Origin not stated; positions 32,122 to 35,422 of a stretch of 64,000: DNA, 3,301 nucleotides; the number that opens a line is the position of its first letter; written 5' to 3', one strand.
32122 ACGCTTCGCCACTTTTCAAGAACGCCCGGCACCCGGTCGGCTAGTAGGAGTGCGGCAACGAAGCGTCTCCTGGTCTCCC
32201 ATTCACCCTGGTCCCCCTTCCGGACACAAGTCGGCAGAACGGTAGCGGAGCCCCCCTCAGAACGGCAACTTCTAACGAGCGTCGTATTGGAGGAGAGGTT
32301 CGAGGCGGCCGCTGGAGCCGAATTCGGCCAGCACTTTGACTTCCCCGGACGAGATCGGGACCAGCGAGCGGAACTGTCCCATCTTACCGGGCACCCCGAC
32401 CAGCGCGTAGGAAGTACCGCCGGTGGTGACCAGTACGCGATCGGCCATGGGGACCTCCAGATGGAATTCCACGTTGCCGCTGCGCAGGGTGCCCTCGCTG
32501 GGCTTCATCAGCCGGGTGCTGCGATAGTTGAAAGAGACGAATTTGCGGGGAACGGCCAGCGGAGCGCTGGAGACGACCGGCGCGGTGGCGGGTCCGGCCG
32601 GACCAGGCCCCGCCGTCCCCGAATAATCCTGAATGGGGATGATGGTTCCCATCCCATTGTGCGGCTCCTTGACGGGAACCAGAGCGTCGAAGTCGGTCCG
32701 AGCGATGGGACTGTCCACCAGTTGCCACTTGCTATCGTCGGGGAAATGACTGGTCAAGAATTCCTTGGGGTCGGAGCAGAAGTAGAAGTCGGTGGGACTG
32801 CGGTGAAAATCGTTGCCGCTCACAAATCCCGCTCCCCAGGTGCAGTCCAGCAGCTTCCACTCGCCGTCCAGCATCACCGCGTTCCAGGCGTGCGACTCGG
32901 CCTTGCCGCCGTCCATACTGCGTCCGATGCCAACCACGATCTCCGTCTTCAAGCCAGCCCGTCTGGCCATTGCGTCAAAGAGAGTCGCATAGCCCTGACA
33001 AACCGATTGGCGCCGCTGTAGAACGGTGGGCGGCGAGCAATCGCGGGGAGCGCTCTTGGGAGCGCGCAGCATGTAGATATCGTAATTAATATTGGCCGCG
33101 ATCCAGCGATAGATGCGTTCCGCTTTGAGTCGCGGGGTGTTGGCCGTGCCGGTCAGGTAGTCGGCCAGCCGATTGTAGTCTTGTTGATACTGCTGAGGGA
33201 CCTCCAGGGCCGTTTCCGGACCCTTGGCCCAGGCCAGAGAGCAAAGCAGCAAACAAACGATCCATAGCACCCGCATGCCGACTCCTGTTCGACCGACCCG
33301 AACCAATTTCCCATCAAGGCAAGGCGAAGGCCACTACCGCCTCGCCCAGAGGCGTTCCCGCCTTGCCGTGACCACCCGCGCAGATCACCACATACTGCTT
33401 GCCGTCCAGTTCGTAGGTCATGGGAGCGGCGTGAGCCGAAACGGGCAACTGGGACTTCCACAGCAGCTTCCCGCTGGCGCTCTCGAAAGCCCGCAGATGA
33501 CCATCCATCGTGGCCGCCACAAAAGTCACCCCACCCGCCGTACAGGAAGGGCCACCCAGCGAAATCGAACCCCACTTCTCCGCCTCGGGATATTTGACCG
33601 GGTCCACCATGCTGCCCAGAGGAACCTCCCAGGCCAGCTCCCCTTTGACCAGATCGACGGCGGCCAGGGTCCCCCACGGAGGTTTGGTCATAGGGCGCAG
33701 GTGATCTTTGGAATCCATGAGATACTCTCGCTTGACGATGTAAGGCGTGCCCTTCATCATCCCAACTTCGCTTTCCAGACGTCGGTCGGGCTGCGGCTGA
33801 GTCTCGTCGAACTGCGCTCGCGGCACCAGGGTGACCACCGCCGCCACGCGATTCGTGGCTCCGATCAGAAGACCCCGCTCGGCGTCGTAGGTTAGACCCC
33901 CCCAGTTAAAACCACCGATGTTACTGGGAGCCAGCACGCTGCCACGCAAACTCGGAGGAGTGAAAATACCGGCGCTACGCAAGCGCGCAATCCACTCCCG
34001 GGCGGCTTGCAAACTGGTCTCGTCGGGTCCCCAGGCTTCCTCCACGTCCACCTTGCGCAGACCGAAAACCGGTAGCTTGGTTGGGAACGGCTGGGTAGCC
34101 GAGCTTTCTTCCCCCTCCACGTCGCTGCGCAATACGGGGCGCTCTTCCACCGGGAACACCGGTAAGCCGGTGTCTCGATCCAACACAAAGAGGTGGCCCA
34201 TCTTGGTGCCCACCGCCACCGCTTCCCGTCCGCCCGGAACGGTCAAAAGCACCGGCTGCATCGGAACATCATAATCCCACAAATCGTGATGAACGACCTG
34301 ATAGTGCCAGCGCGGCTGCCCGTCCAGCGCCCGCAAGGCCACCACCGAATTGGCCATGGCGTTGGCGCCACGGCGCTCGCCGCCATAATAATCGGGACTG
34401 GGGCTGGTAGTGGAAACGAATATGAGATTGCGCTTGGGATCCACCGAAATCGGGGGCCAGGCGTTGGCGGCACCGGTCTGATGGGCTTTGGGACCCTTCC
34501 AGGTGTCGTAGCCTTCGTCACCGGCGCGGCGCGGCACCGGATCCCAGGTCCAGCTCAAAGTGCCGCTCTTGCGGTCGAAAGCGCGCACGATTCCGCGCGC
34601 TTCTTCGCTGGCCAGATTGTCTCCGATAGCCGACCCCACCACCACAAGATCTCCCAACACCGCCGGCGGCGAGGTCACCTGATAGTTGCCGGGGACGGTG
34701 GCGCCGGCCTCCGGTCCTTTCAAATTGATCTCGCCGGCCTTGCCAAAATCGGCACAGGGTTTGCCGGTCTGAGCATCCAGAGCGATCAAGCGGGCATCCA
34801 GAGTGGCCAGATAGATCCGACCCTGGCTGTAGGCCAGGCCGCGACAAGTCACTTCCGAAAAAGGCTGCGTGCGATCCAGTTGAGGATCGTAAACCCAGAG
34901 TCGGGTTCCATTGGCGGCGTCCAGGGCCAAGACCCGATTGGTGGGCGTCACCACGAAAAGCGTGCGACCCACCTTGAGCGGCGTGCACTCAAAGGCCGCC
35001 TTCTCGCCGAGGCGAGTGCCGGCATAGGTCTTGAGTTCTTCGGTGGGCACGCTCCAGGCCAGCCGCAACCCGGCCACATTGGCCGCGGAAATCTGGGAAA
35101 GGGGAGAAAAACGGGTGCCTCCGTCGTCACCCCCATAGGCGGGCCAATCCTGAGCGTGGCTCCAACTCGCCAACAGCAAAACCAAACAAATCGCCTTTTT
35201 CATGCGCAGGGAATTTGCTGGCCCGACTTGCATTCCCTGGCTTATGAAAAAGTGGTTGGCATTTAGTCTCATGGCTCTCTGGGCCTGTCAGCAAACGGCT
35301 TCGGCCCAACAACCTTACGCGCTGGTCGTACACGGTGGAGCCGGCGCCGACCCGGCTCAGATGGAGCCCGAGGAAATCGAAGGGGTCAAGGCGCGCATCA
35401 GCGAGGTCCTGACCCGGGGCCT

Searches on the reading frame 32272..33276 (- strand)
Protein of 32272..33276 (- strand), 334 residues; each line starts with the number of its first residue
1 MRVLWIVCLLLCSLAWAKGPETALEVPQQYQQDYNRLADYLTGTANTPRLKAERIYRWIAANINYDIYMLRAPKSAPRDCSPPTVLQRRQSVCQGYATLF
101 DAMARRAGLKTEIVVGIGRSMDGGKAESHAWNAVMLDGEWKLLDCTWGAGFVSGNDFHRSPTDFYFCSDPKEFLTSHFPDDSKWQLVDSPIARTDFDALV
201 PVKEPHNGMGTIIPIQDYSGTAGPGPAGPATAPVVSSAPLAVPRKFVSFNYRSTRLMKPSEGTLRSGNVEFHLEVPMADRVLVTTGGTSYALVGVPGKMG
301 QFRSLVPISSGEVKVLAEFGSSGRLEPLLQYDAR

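Call 72: search_protein_families(library=pfam, proteins=[window:32272-33276:-], max_evalue=0.001)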
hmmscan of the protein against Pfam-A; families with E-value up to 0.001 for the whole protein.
window:32272-33276:- (334 aa): 2 families
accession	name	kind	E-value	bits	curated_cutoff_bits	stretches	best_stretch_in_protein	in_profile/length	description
PF01841.26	Transglut_core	-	5.5e-20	72.1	23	1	36-144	2-107/108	Transglutaminase-like superfamily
PF04473.18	DUF553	-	5.8e-08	32.7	20.5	1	34-144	3-112/140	Transglutaminase-like domain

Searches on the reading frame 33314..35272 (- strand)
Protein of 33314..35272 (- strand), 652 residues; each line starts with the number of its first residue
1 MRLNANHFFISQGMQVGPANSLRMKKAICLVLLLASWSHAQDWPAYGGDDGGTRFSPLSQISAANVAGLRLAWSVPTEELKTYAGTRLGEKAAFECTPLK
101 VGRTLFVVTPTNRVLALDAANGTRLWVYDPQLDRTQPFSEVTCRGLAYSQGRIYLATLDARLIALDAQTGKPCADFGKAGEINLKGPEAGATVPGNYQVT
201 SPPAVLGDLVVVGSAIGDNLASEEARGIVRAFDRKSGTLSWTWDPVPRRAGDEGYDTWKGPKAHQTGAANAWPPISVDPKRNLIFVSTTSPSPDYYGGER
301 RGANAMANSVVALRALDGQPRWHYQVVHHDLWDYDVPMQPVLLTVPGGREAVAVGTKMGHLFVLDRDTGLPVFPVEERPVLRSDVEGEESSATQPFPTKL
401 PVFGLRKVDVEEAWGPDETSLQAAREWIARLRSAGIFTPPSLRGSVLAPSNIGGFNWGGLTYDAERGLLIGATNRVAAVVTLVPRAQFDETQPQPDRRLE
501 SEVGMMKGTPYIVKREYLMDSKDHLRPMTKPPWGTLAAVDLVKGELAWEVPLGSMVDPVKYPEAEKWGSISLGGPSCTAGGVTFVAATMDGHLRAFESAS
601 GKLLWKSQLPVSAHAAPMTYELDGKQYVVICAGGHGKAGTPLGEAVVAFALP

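Call 72: search_protein_families(library=pfam, proteins=[window:33314-35272:-], max_evalue=0.001)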
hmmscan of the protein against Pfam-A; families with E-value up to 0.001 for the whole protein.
window:33314-35272:- (652 aa): 3 families
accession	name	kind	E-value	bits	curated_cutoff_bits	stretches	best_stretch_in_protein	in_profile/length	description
PF01011.28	PQQ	-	3.5e-203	677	26.7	1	43-628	1-595/595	Glucose/ethanol/alcohol dehydrogenase, beta-propeller domain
PF13360.13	PQQ_2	-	9.1e-22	78.3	27.6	3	96-172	67-140/233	Outer membrane protein assembly factor BamB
PF13570.13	Beta-prop_ACSF4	-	8.6e-08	32.4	133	0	579-631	143-191/329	Beta-alanine-activating enzyme, beta-propeller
